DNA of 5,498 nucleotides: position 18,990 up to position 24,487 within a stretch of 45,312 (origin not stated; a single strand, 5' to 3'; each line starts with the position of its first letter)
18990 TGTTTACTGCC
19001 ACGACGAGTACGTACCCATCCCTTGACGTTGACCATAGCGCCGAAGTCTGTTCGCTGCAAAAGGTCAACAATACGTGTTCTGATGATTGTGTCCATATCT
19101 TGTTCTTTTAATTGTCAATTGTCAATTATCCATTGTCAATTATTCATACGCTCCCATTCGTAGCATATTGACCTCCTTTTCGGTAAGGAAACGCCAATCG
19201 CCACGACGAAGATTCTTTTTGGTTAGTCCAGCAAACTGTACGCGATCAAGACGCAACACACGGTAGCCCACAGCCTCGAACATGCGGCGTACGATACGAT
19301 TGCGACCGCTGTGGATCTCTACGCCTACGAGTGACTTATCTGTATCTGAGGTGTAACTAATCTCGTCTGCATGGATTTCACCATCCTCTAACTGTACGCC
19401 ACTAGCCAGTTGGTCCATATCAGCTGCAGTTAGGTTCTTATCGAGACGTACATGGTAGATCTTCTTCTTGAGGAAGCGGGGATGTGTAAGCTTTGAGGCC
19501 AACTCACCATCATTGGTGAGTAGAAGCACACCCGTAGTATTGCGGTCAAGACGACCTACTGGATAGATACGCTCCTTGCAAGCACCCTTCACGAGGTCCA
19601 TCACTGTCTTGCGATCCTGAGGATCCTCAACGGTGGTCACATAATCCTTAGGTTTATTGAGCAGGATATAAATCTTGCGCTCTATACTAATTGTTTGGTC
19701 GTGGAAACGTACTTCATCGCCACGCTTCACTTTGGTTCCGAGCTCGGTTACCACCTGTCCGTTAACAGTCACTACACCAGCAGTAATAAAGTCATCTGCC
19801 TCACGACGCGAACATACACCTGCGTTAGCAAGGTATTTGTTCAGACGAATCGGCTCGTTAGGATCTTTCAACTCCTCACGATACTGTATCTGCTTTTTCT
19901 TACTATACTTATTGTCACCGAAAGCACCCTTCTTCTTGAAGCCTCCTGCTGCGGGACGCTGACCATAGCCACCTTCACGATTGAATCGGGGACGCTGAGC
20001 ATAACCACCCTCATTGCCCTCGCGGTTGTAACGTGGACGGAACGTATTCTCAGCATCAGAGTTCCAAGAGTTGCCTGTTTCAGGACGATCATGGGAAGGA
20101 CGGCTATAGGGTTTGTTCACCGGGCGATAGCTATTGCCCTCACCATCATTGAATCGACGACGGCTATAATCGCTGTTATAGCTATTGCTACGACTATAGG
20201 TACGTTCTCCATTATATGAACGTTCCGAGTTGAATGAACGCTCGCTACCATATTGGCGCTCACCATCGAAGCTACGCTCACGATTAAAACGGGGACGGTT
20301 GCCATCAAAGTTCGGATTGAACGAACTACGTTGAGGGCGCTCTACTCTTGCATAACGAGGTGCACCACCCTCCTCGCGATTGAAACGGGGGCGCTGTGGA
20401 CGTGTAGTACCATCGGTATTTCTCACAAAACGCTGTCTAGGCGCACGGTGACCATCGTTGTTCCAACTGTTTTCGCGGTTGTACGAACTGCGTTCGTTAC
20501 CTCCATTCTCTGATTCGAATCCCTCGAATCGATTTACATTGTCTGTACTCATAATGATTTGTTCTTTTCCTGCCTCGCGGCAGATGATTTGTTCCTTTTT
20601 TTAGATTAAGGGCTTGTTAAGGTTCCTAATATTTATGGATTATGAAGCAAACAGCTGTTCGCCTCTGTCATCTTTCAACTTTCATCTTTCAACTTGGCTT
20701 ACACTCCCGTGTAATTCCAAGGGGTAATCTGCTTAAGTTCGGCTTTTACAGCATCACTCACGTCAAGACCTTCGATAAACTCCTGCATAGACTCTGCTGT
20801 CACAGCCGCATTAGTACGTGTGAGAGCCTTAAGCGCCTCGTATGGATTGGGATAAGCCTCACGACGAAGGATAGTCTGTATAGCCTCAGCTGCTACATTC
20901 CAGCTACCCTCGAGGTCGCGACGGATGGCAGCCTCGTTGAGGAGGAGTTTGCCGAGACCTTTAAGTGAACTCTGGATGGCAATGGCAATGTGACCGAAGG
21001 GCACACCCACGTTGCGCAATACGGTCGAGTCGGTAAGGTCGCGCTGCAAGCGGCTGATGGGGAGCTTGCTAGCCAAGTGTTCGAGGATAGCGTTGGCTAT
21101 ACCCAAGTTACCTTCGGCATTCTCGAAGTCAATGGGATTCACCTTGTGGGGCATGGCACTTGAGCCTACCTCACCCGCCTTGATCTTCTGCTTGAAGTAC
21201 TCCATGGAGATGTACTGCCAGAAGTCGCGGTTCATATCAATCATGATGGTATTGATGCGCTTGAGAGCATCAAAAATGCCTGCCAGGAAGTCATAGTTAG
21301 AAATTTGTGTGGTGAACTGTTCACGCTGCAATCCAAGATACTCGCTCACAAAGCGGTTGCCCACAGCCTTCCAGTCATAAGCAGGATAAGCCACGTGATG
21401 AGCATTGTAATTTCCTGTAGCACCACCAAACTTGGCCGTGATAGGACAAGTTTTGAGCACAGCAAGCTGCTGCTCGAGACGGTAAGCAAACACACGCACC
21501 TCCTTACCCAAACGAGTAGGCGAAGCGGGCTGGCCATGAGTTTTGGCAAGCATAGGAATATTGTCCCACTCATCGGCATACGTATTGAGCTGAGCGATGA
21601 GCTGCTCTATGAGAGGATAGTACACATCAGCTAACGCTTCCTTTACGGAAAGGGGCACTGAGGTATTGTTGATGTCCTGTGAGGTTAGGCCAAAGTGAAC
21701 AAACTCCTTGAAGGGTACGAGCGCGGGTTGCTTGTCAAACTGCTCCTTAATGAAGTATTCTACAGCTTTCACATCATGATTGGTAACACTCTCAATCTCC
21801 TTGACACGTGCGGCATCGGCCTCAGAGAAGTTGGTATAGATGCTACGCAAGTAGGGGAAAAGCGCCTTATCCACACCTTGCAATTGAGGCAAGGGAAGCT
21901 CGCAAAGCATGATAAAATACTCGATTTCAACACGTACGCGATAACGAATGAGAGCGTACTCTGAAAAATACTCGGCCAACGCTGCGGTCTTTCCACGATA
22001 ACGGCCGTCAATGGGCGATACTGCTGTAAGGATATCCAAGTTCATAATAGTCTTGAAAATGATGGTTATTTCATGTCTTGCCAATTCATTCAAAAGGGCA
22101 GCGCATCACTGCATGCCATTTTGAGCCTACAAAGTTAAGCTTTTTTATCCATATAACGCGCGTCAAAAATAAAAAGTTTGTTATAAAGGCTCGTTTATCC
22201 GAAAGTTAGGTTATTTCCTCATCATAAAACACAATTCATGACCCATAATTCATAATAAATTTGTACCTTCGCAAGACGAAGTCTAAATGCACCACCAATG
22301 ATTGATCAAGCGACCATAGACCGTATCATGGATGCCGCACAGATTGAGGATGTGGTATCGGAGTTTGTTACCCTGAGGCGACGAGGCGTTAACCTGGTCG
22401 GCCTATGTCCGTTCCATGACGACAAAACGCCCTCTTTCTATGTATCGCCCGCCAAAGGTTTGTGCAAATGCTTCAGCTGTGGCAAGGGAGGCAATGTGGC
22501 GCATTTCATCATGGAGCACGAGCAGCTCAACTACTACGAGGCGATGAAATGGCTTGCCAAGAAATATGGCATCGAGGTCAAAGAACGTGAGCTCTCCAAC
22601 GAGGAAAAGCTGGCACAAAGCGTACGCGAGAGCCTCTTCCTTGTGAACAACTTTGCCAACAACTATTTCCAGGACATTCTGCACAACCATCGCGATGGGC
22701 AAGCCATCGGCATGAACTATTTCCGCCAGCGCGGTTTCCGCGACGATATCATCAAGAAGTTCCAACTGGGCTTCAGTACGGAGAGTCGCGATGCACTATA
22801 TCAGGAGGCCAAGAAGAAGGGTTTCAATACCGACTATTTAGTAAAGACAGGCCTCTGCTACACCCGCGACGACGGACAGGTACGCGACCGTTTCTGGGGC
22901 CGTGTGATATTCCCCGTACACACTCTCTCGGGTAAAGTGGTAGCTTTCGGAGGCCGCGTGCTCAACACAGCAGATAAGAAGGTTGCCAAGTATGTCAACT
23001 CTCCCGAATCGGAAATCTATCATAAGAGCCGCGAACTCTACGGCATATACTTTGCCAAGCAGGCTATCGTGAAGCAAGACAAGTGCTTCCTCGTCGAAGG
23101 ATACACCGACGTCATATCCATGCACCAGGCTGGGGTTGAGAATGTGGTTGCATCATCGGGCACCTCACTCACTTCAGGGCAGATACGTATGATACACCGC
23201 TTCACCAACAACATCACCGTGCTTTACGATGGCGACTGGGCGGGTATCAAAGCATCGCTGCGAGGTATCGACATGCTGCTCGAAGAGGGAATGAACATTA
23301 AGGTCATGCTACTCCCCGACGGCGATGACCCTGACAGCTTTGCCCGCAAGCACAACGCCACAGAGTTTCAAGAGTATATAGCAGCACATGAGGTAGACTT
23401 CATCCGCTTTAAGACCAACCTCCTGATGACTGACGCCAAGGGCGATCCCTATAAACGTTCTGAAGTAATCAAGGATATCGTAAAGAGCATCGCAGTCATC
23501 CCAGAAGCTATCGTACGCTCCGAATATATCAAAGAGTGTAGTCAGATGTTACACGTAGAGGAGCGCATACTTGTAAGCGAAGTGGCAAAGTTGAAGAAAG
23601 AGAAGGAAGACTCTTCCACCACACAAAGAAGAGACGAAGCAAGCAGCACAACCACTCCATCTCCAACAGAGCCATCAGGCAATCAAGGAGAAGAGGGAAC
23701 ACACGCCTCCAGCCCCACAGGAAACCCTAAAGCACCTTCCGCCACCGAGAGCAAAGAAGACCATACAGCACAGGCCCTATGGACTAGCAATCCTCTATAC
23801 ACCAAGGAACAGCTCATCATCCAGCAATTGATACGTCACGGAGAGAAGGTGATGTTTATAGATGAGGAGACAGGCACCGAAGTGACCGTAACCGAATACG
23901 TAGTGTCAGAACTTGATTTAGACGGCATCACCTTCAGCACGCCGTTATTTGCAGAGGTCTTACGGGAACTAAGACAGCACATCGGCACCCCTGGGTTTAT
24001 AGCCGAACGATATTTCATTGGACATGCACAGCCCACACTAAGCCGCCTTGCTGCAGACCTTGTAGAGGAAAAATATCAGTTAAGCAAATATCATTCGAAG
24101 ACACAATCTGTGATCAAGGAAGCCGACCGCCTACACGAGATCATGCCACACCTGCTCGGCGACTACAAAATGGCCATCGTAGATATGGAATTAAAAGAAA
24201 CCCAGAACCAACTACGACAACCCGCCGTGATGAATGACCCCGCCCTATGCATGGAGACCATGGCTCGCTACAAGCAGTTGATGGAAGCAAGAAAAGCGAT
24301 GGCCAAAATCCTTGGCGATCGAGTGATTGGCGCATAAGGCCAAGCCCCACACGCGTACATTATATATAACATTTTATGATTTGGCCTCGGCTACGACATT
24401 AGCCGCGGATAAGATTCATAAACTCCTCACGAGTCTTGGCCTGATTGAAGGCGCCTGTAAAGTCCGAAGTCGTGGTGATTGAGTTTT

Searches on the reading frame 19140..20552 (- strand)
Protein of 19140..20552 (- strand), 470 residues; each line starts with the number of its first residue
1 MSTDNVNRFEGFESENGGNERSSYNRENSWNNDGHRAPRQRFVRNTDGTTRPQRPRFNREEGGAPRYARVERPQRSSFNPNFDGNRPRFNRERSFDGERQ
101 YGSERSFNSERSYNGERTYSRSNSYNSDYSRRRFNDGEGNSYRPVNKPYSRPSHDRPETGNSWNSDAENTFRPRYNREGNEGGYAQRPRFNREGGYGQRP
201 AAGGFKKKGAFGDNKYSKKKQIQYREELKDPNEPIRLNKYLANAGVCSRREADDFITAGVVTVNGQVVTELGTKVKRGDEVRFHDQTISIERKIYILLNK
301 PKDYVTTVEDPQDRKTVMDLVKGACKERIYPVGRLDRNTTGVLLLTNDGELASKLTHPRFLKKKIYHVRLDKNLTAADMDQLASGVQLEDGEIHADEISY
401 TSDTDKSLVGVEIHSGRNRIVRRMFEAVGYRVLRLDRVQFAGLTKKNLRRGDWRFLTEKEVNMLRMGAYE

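Call 101: search_protein_families(library=pfam, proteins=[window:19140-20552:-], max_evalue=0.00001)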
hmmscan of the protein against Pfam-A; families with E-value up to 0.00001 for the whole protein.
window:19140-20552:- (470 aa): 3 families
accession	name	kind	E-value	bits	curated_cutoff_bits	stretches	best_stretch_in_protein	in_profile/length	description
PF00849.27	PseudoU_synth_2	-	2.8e-23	83.3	26.8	1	295-427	2-152/152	RNA pseudouridylate synthase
PF01479.30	S4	-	7.3e-14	51.7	22.8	1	236-281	2-48/48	S4 domain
PF13275.11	S4_2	-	1.1e-08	35.3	24.6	1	232-290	5-64/65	S4 domain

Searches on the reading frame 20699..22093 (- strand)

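Call 101: search_protein_families(library=pfam, proteins=[window:20699-22093:-], max_evalue=0.00001)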
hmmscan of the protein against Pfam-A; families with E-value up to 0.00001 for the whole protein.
window:20699-22093:- (464 aa): 2 families
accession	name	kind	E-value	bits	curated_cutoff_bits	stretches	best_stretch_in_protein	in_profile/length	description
PF00206.25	Lyase_1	-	6.6e-50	170.7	27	1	30-328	1-305/312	Lyase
PF08328.16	ASL_C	-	3e-47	159.9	35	1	347-462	1-115/115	Adenylosuccinate lyase C-terminal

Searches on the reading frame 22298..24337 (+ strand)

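Call 101: search_protein_families(library=pfam, proteins=[window:22298-24337:+], max_evalue=0.00001)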
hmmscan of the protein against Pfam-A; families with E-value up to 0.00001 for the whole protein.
window:22298-24337:+ (679 aa): 6 families
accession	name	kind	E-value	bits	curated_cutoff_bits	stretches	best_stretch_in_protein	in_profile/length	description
PF08275.17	DNAG_N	-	5.3e-36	124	26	1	123-253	1-127/128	DNA primase catalytic core, N-terminal domain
PF01807.25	Zn_ribbon_DnaG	-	2.4e-32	111.1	24.9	1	3-97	2-96/98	CHC2 zinc finger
PF13155.12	Toprim_2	-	8.7e-22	77.7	22.1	1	264-348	1-87/88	Toprim-like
PF13662.12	Toprim_4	-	1.3e-15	57.8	25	1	264-336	4-83/85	Toprim domain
PF01751.28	Toprim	-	3.3e-09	37.2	23.1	1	264-333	3-90/96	Toprim domain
PF10410.14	DnaB_bind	-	8.3e-07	29.6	20.6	1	383-422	16-55/56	DnaB-helicase binding domain of primase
